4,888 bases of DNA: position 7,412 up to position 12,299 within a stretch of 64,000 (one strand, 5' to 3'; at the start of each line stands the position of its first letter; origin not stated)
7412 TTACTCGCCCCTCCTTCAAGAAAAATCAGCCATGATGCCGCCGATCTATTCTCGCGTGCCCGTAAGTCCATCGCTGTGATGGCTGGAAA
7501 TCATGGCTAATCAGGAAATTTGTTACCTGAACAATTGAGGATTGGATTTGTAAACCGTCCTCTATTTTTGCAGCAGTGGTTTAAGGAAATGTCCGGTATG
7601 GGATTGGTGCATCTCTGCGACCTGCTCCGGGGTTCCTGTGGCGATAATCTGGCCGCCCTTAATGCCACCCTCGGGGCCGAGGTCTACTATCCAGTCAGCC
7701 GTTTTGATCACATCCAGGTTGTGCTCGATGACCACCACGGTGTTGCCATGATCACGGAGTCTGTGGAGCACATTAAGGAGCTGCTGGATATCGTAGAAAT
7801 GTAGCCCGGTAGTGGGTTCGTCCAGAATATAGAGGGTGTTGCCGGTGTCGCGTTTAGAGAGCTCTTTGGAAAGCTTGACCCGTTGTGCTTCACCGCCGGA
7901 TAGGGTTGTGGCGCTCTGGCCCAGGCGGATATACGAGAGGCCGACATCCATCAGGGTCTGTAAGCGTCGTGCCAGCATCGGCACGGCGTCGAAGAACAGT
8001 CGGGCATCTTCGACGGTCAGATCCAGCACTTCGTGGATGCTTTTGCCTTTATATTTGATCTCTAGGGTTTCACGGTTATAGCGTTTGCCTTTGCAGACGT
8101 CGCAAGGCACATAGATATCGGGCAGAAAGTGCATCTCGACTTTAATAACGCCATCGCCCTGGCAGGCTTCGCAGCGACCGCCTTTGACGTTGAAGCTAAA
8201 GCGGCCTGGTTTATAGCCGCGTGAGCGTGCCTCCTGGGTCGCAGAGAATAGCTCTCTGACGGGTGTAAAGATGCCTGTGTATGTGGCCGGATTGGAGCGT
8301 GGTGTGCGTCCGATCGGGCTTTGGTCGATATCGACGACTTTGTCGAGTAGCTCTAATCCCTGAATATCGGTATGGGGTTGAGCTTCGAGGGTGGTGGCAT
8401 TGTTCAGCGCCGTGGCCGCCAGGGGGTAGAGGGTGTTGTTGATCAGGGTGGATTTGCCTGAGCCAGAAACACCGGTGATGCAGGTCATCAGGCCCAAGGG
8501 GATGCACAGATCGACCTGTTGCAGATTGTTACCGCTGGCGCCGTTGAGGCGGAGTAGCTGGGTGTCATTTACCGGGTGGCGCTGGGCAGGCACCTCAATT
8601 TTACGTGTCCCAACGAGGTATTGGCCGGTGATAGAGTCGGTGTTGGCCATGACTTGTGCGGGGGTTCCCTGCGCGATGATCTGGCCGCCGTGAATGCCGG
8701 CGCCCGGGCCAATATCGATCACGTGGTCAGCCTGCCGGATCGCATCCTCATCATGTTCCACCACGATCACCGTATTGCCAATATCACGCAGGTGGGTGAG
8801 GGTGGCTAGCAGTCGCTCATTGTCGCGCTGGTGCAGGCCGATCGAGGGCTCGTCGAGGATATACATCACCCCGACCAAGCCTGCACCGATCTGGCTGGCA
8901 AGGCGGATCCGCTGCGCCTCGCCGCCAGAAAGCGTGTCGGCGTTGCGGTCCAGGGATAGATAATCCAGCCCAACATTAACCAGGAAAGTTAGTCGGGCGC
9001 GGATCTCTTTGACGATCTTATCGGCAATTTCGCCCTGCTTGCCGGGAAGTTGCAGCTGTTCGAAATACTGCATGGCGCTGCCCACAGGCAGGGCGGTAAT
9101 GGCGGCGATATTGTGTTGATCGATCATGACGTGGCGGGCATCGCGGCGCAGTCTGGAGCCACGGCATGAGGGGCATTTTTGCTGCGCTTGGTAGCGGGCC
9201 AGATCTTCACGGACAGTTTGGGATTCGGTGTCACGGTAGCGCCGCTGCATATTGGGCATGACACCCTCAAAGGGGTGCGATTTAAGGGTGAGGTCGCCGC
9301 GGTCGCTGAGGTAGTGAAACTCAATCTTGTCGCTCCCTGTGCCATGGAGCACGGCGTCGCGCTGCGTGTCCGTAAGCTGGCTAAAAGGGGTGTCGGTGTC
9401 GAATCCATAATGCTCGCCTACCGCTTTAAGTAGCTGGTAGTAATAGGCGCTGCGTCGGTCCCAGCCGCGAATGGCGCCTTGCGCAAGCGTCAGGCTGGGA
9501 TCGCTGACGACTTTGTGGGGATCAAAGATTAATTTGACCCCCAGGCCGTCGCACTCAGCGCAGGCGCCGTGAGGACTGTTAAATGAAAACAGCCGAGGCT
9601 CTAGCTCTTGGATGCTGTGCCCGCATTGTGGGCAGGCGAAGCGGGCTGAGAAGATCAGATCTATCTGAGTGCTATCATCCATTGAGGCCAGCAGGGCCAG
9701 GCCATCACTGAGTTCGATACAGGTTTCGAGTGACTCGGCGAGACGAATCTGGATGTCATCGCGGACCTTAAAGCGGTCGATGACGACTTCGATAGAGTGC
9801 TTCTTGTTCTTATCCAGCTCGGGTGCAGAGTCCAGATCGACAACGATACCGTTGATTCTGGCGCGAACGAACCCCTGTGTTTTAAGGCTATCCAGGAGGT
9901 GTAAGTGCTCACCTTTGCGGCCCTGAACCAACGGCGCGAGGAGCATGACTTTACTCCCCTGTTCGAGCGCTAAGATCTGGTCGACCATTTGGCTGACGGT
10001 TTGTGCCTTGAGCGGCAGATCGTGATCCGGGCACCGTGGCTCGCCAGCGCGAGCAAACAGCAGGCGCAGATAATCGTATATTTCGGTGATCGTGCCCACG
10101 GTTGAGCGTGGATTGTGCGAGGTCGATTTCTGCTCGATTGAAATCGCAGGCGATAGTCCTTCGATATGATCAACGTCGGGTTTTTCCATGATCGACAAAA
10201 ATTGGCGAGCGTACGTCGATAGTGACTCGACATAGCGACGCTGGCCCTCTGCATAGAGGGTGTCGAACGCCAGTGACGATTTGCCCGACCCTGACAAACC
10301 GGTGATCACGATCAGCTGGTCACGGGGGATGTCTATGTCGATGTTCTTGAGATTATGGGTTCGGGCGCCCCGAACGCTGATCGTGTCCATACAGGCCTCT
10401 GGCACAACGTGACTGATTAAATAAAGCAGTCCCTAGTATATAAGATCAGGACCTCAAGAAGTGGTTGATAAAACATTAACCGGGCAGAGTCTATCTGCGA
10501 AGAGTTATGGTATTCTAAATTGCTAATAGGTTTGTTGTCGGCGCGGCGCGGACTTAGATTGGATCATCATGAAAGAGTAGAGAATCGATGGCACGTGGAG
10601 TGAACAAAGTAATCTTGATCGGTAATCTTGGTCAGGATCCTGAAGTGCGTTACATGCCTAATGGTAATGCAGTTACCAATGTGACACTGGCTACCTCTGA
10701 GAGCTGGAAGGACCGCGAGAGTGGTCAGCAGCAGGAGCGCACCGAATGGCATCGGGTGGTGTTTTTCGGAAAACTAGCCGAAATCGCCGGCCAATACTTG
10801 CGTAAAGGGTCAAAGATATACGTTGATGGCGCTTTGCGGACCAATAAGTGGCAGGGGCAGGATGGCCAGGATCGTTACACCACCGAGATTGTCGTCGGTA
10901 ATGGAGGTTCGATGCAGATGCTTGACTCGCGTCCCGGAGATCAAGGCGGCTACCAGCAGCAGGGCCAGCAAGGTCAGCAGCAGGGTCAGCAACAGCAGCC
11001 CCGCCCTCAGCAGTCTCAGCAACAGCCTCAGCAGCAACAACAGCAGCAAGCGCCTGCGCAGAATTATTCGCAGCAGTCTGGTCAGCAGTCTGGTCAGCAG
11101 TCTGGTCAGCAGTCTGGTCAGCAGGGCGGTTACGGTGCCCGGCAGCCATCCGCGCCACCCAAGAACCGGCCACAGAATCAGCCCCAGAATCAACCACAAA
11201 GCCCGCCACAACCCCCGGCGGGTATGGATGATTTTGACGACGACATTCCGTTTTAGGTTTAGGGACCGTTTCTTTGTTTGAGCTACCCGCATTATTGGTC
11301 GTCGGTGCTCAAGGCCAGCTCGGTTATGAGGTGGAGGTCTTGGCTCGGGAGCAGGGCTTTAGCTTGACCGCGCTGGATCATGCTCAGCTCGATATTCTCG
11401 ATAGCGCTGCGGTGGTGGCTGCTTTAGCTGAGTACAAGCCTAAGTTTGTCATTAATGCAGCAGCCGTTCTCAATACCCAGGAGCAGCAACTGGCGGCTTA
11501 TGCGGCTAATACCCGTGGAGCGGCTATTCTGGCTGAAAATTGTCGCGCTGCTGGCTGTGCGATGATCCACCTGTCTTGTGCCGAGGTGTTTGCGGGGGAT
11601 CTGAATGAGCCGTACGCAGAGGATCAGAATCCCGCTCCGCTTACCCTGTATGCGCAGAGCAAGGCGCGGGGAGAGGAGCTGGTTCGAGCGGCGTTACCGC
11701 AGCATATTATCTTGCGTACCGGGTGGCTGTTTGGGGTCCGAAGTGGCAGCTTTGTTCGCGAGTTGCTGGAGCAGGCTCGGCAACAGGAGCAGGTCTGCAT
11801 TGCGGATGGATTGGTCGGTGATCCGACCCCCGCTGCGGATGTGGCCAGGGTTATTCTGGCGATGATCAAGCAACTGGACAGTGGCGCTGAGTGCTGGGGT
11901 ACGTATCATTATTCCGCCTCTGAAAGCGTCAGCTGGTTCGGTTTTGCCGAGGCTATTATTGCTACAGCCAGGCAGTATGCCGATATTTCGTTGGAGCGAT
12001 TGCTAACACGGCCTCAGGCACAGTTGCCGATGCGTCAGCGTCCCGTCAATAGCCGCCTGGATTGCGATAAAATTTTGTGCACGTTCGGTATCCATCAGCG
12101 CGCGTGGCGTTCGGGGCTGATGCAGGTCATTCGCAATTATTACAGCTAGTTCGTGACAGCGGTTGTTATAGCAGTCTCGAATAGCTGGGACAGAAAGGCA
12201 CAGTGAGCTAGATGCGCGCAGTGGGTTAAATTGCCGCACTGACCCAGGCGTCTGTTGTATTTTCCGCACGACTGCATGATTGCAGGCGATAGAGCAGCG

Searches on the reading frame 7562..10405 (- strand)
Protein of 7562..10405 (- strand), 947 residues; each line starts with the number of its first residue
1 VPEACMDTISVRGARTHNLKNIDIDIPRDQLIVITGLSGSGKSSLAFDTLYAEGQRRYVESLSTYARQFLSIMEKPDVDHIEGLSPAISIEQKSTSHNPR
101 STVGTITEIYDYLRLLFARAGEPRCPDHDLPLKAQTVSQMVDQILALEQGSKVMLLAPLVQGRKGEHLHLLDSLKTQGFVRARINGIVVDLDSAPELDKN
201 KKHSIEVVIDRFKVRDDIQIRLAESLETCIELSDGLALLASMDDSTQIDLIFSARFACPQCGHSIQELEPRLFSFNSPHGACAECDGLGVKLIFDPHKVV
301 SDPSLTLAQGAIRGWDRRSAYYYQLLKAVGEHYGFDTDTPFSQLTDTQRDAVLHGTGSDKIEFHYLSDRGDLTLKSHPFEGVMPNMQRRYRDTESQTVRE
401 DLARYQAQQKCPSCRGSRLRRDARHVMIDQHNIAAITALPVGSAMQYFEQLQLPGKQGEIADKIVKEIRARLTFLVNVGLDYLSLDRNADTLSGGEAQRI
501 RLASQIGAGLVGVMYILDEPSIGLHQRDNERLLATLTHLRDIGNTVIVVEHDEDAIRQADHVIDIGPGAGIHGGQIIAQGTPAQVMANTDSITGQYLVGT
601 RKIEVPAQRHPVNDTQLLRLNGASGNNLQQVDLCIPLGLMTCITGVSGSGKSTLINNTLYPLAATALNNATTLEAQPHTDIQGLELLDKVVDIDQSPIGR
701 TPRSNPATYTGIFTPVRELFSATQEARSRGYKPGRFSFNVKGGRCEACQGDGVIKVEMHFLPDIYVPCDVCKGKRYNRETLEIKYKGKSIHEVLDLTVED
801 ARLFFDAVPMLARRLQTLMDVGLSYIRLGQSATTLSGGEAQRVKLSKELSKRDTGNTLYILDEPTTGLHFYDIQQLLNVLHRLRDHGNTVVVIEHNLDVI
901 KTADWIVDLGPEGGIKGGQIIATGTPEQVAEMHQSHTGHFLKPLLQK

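Call 23: search_protein_families(library=pfam, proteins=[window:7562-10405:-])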
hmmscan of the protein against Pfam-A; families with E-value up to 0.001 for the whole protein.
window:7562-10405:- (947 aa): 13 families
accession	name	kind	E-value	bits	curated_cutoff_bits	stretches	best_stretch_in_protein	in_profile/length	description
PF17760.6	UvrA_inter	-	2.2e-38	130.9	23.3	1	135-241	1-107/109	UvrA interaction domain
PF17755.6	UvrA_DNA-bind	-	2.6e-38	131.1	23.2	1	295-403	1-109/110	UvrA DNA-binding domain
PF00005.33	ABC_tran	-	5e-21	76.2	25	1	814-866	88-137/137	ABC transporter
PF02463.25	SMC_N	-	2.1e-10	40.8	40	0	833-908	135-210/220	RecF/RecN/SMC N terminal domain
PF13555.12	AAA_29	-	3.9e-09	36.6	27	1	638-671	23-58/61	P-loop containing region of AAA domain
PF13191.12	AAA_16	-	4.8e-07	30.9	32.6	0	28-84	23-85/167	AAA ATPase domain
PF00684.25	DnaJ_CXXCXGXG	-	5.1e-06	27.1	32.7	0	744-775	17-51/65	DnaJ central domain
PF13476.12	AAA_23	-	6.1e-06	27.4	27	0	9-45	2-35/201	AAA domain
PF20703.3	nSTAND1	-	6.1e-06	26.5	27.1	0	23-88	27-88/379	Novel STAND NTPase 1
PF03193.22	RsgA_GTPase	-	1.1e-05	25.7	30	0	615-658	84-126/174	RsgA GTPase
PF12399.14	BCA_ABC_TP_C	-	1.9e-05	24.5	25.5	0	575-588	1-14/27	Branched-chain amino acid ATP-binding cassette transporter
PF13401.12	AAA_22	-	2.9e-05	24.8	27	0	640-662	7-29/130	AAA domain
PF13671.12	AAA_33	-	0.00011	22.9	27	0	642-671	3-32/143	AAA domain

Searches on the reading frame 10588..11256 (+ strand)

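Call 67: search_protein_families(library=ncbifam, proteins=[window:10588-11256:+])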
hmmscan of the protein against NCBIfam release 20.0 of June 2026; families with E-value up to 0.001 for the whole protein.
window:10588-11256:+ (222 aa): 18 families
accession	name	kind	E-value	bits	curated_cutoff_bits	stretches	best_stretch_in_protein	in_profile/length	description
NF004357.0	PRK05733.1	subfamily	2.2e-70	236.1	241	1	1-161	1-164/172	single-stranded DNA-binding protein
NF006533.0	PRK09010.1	subfamily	1.9e-67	226.6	260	1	2-159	3-163/177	single-stranded DNA-binding protein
NF005406.0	PRK06958.1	subfamily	2.9e-59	200.6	252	1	4-222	3-182/182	single-stranded DNA-binding protein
TIGR00621.2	ssb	subfamily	1e-58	198.3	53.95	1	3-162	2-157/165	single-stranded DNA-binding protein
NF006445.0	PRK08763.1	subfamily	9e-55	185.3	246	1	1-158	1-154/164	single-stranded DNA-binding protein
NF010292.0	PRK13732.1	subfamily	2.7e-49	167.4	265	1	2-161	3-157/175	single-stranded DNA-binding protein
NF004972.0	PRK06341.1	equivalog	1.4e-46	158.5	254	1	1-153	1-153/166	single-stranded DNA-binding protein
NF005170.0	PRK06642.1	equivalog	9.5e-38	129.4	270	1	1-128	1-129/152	single-stranded DNA-binding protein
NF006297.0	PRK08486.1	equivalog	7.8e-32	110.9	212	1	6-172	3-161/182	single-stranded DNA-binding protein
NF005241.0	PRK06751.1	equivalog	4e-21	75.9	313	1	5-151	2-145/173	single-stranded DNA-binding protein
NF005674.0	PRK07459.1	equivalog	3.9e-20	72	161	1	5-124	3-113/121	single-stranded DNA-binding protein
NF005579.0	PRK07274.1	equivalog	2.2e-19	69.4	169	1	5-115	2-105/131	single-stranded DNA-binding protein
NF005580.0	PRK07275.1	subfamily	4.3e-18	66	254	1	5-151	2-142/162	single-stranded DNA-binding protein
NF005851.0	PRK07772.1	subfamily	1.7e-16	61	194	1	7-182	6-182/191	single-stranded DNA-binding protein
NF005242.0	PRK06752.1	equivalog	5.5e-12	45.9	189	1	5-104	2-98/112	single-stranded DNA-binding protein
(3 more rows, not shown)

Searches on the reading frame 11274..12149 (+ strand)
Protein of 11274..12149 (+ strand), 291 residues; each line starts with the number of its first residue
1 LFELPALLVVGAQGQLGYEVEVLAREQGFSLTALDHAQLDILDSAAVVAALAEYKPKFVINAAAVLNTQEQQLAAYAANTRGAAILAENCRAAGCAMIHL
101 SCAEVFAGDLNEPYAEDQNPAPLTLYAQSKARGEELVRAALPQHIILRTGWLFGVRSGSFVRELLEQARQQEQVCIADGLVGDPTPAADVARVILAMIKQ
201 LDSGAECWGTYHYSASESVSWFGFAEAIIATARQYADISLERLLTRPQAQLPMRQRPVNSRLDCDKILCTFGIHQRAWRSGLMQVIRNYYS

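Call 67: search_protein_families(library=ncbifam, proteins=[window:11274-12149:+])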
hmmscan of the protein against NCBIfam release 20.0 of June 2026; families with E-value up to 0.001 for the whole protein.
window:11274-12149:+ (291 aa): 10 families
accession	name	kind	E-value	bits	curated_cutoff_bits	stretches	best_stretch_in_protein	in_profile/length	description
TIGR01214.1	rmlD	equivalog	2.9e-63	213.6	224.05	1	7-288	2-284/285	dTDP-4-dehydrorhamnose reductase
NF007440.0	PRK09987.1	equivalog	1.9e-35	122.6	308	1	7-287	3-291/299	dTDP-4-dehydrorhamnose reductase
TIGR01179.1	galE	equivalog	1.8e-08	33.6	262.3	1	32-140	47-159/332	UDP-glucose 4-epimerase GalE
TIGR01181.1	dTDP_gluc_dehyt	equivalog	7.2e-07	28.6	365.1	1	35-140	53-165/321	dTDP-glucose 4,6-dehydratase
NF042422.1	oxyalk_red_OleD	equivalog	3.9e-06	26.5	580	1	16-220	23-238/329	2-alkyl-3-oxoalkanoate reductase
TIGR02197.1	heptose_epim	equivalog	6.5e-06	25.5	274.6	1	37-139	45-151/316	ADP-glyceromanno-heptose 6-epimerase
NF043036.1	ErythonDh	equivalog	0.00019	20.7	325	1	34-137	54-160/321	D-erythronate dehydrogenase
NF058621.1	DiazavRedAvaA7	equivalog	0.00021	21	400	1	15-118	22-129/304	3-diazoavenalumate denitrifying reductase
TIGR01746.1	Thioester-redct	subfamily_domain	0.00042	19.7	213.35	1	59-241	92-290/371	thioester reductase domain-containing protein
NF004224.0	PRK05671.1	equivalog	0.00092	18.8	284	0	8-103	8-99/336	aspartate-semialdehyde dehydrogenase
